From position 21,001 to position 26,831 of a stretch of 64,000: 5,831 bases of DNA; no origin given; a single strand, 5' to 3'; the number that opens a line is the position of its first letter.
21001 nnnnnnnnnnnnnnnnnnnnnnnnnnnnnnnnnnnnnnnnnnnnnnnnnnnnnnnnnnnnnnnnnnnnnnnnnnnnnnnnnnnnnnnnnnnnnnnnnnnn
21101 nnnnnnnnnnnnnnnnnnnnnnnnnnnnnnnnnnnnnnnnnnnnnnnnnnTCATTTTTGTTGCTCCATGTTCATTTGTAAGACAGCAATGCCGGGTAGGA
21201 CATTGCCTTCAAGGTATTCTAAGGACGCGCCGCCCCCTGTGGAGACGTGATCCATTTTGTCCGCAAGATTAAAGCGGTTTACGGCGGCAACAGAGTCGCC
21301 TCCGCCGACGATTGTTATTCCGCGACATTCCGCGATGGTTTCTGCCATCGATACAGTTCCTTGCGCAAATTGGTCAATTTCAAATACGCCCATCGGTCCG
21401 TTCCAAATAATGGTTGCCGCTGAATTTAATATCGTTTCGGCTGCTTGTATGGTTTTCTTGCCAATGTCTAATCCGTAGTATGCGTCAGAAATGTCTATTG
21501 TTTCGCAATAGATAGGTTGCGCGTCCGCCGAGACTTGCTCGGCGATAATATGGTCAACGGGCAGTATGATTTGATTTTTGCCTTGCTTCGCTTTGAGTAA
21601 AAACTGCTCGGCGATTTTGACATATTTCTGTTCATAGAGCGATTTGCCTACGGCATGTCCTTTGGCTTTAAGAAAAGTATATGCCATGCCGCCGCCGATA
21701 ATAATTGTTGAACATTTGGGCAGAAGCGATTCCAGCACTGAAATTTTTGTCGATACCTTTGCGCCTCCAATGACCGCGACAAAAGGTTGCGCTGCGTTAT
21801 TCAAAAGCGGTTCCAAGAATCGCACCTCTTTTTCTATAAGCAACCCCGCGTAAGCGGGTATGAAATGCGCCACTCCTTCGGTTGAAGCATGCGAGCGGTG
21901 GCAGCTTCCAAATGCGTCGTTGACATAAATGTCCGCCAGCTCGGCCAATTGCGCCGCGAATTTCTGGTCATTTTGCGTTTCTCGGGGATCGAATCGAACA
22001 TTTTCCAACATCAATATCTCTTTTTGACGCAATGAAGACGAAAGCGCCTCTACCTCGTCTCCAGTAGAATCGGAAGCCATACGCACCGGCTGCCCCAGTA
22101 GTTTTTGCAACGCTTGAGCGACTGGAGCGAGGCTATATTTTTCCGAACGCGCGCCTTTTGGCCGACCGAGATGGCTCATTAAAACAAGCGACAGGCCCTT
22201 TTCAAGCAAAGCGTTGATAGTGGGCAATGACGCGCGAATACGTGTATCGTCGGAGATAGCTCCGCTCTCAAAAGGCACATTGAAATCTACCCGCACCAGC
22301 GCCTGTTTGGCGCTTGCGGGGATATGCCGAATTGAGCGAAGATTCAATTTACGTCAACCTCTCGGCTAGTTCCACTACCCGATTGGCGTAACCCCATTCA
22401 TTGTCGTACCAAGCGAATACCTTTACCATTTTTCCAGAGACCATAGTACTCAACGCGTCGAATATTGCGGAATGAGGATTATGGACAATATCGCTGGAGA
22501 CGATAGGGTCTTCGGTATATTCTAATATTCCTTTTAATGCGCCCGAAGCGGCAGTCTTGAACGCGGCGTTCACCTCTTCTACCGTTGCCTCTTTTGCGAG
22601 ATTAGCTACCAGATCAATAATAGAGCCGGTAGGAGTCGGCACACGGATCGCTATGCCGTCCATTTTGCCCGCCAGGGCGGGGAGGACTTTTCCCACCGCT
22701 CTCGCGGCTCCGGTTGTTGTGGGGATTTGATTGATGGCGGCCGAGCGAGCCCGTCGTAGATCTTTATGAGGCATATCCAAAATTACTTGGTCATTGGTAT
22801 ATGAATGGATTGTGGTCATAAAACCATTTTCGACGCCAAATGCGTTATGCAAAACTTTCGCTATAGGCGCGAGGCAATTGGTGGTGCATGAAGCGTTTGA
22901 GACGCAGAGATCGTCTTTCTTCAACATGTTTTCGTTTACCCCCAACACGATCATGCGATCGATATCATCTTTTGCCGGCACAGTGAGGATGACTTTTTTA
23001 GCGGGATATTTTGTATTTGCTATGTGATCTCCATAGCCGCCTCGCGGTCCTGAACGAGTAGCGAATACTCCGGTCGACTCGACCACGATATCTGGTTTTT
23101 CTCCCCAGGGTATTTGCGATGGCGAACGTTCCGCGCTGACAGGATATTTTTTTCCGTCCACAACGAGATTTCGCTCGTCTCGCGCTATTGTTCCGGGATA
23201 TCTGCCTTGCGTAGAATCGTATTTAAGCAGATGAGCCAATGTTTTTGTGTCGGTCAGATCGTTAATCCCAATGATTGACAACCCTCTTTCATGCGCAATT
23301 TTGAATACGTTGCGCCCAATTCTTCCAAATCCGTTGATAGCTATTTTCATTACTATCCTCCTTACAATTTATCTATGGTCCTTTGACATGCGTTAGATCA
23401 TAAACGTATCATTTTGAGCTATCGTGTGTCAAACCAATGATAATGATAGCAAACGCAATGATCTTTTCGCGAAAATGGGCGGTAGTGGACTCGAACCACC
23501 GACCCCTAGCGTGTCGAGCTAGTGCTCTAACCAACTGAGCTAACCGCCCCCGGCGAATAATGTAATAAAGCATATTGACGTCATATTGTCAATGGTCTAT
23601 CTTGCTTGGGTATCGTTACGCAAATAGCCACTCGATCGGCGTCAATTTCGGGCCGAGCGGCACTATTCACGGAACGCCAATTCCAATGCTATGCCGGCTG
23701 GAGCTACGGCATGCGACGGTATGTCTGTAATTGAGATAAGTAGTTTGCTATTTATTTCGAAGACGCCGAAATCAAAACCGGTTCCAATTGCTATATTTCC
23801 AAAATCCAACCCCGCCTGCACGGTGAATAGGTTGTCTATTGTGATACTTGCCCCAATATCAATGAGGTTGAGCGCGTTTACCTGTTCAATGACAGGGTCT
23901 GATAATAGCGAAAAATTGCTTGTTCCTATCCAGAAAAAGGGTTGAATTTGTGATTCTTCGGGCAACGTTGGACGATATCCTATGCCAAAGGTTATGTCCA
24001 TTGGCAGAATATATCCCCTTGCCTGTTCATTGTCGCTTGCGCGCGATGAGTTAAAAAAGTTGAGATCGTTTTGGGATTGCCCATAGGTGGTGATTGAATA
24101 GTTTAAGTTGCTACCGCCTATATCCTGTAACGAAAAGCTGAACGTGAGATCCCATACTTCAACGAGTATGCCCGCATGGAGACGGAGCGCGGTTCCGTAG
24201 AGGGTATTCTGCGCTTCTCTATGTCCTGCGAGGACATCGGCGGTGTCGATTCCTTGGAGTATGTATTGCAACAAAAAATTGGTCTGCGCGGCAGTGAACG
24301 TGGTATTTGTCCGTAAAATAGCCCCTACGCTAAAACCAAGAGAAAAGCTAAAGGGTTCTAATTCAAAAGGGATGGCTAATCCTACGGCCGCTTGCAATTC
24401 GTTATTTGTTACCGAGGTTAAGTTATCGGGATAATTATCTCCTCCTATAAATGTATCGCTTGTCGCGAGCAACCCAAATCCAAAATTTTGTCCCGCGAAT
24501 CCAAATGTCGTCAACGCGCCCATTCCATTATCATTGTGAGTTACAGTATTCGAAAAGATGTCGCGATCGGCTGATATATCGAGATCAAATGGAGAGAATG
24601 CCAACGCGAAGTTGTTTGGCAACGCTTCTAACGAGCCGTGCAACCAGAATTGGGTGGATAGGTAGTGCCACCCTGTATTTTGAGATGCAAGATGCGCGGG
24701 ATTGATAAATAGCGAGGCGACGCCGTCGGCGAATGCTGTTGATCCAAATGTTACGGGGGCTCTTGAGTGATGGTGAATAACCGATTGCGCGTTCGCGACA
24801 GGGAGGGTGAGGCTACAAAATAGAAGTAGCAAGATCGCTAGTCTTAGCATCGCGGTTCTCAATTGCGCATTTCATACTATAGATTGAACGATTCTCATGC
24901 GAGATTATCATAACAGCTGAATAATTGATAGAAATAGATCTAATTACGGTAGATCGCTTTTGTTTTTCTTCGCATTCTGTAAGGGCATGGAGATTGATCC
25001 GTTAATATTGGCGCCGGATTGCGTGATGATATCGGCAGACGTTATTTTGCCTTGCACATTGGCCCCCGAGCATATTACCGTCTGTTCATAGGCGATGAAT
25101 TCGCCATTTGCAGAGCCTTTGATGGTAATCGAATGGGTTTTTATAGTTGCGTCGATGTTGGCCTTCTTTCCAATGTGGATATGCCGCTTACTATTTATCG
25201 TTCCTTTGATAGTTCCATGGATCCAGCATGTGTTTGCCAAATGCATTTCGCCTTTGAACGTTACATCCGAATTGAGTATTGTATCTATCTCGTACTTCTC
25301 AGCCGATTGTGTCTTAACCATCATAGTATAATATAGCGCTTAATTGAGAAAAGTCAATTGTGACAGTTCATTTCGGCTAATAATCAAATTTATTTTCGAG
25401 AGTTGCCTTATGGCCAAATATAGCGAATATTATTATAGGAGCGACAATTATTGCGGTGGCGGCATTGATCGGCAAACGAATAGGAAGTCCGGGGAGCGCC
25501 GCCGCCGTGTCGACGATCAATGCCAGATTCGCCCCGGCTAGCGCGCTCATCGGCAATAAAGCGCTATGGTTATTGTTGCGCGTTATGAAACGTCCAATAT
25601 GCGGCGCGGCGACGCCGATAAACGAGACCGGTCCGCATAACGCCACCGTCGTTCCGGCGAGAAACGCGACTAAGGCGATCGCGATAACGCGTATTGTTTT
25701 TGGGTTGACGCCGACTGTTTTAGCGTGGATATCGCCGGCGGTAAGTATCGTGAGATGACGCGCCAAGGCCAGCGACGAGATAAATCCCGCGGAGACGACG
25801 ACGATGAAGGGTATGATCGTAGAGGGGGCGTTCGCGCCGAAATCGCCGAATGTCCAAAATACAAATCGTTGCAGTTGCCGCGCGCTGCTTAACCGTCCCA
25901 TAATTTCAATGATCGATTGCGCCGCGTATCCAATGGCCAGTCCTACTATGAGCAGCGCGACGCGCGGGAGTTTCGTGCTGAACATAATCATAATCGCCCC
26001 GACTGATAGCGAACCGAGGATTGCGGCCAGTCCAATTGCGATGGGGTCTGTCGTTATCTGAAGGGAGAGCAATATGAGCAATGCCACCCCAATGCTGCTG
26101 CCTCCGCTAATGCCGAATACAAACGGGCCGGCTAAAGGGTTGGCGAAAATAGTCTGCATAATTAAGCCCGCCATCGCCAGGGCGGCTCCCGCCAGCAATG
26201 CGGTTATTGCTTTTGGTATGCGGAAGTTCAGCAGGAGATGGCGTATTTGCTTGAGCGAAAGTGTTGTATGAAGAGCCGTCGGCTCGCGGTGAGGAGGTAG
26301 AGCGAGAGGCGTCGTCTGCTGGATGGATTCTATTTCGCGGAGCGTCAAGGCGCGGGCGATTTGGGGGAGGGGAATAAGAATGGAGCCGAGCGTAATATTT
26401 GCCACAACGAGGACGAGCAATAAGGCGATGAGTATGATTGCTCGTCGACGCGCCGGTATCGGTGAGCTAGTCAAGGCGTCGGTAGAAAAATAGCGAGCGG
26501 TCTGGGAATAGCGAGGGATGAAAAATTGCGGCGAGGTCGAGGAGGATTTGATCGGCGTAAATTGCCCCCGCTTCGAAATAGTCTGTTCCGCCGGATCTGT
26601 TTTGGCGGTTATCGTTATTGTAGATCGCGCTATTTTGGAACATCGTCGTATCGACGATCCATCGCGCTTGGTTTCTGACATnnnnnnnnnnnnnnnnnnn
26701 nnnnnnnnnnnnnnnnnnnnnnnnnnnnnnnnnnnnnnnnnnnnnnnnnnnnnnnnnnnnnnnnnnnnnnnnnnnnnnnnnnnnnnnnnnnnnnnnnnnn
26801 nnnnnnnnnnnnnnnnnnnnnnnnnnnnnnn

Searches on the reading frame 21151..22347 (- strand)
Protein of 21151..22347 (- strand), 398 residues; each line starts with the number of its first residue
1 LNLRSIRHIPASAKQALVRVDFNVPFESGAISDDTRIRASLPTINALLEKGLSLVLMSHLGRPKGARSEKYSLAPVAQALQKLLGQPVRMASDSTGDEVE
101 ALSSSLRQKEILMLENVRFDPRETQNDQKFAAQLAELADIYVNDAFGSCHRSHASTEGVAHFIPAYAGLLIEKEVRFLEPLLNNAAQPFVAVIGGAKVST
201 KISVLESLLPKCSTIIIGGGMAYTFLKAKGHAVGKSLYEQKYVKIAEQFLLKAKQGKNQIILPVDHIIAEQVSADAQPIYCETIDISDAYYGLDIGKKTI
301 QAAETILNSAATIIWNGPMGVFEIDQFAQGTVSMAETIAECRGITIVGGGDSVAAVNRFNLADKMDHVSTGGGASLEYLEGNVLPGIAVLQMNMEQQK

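Call 91: search_protein_families(library=pfam, proteins=[window:21151-22347:-], max_evalue=0.0001)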
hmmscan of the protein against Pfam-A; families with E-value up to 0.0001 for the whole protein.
window:21151-22347:- (398 aa): 1 family
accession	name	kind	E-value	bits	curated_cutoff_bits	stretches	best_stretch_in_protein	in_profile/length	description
PF00162.24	PGK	-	2.2e-151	504.6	27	1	8-381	3-378/379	Phosphoglycerate kinase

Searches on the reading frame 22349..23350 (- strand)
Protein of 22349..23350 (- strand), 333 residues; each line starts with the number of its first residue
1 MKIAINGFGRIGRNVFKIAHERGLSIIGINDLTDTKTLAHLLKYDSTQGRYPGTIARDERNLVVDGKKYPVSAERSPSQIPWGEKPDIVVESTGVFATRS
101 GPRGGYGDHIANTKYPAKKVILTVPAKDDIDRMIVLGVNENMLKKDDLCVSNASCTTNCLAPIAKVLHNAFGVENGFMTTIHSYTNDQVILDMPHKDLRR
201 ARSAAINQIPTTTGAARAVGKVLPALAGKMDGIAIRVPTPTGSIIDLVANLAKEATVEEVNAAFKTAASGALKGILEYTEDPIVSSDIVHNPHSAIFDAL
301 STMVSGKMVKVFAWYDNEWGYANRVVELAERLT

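Call 91: search_protein_families(library=pfam, proteins=[window:22349-23350:-], max_evalue=0.0001)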
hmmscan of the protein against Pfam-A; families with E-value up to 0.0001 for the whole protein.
window:22349-23350:- (333 aa): 2 families
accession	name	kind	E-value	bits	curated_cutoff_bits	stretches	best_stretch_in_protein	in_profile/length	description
PF02800.25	Gp_dh_C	-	4.4e-67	225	24.4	1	160-315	1-158/158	Glyceraldehyde 3-phosphate dehydrogenase, C-terminal domain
PF00044.30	Gp_dh_N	-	6.3e-33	113.5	31.7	1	1-98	1-100/101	Glyceraldehyde 3-phosphate dehydrogenase, NAD binding domain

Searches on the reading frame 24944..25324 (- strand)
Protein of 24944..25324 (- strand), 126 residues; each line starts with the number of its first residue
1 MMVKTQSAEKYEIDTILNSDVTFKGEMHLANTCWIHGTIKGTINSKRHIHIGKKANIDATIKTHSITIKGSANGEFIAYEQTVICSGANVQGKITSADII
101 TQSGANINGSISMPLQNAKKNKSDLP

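Call 92: search_protein_families(library=pfam, proteins=[window:24944-25324:-], max_evalue=0.0001)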
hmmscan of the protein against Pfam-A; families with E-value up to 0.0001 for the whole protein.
window:24944-25324:- (126 aa): 1 family
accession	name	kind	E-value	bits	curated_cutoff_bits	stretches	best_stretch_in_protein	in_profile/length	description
PF04519.19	Bactofilin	-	1e-20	74.2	27.9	1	15-111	1-97/98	Polymer-forming cytoskeletal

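Call 105: find_encoding_contigs(protein=window:24944-25324:-, flank=6000, max_places=3)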
Protein window:24944-25324:- (126 aa): 1 contig read that carries it; 1 place shown.
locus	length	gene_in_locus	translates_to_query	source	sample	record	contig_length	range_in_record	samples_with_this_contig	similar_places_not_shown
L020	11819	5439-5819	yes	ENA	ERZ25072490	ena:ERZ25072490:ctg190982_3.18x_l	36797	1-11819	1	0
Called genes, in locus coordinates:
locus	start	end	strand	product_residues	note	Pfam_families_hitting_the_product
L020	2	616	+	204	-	?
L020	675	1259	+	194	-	PF01702:TGT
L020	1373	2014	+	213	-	PF03023:MurJ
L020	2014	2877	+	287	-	PF03023:MurJ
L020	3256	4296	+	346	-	PF01497:Peripla_BP_2 (weak)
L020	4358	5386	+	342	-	PF01032:FecCD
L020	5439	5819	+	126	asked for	PF04519:Bactofilin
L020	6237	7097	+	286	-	-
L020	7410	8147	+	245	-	PF00044:Gp_dh_N, PF02800:Gp_dh_C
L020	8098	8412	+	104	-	PF02800:Gp_dh_C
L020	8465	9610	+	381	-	PF00162:PGK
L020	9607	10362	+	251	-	PF00121:TIM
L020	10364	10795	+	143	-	PF03840:SecG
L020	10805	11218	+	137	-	-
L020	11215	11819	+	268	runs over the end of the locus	PF00226:DnaJ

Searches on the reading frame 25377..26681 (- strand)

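Call 85: search_protein_families(library=pfam, proteins=[window:25377-26681:-], max_evalue=0.001)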
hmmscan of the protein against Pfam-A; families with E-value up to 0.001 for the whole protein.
window:25377-26681:- (434 aa): 1 family
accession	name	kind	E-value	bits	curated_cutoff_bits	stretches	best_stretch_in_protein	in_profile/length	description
PF01032.23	FecCD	-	1.2e-62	212.2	26.5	1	87-421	1-309/311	FecCD transport family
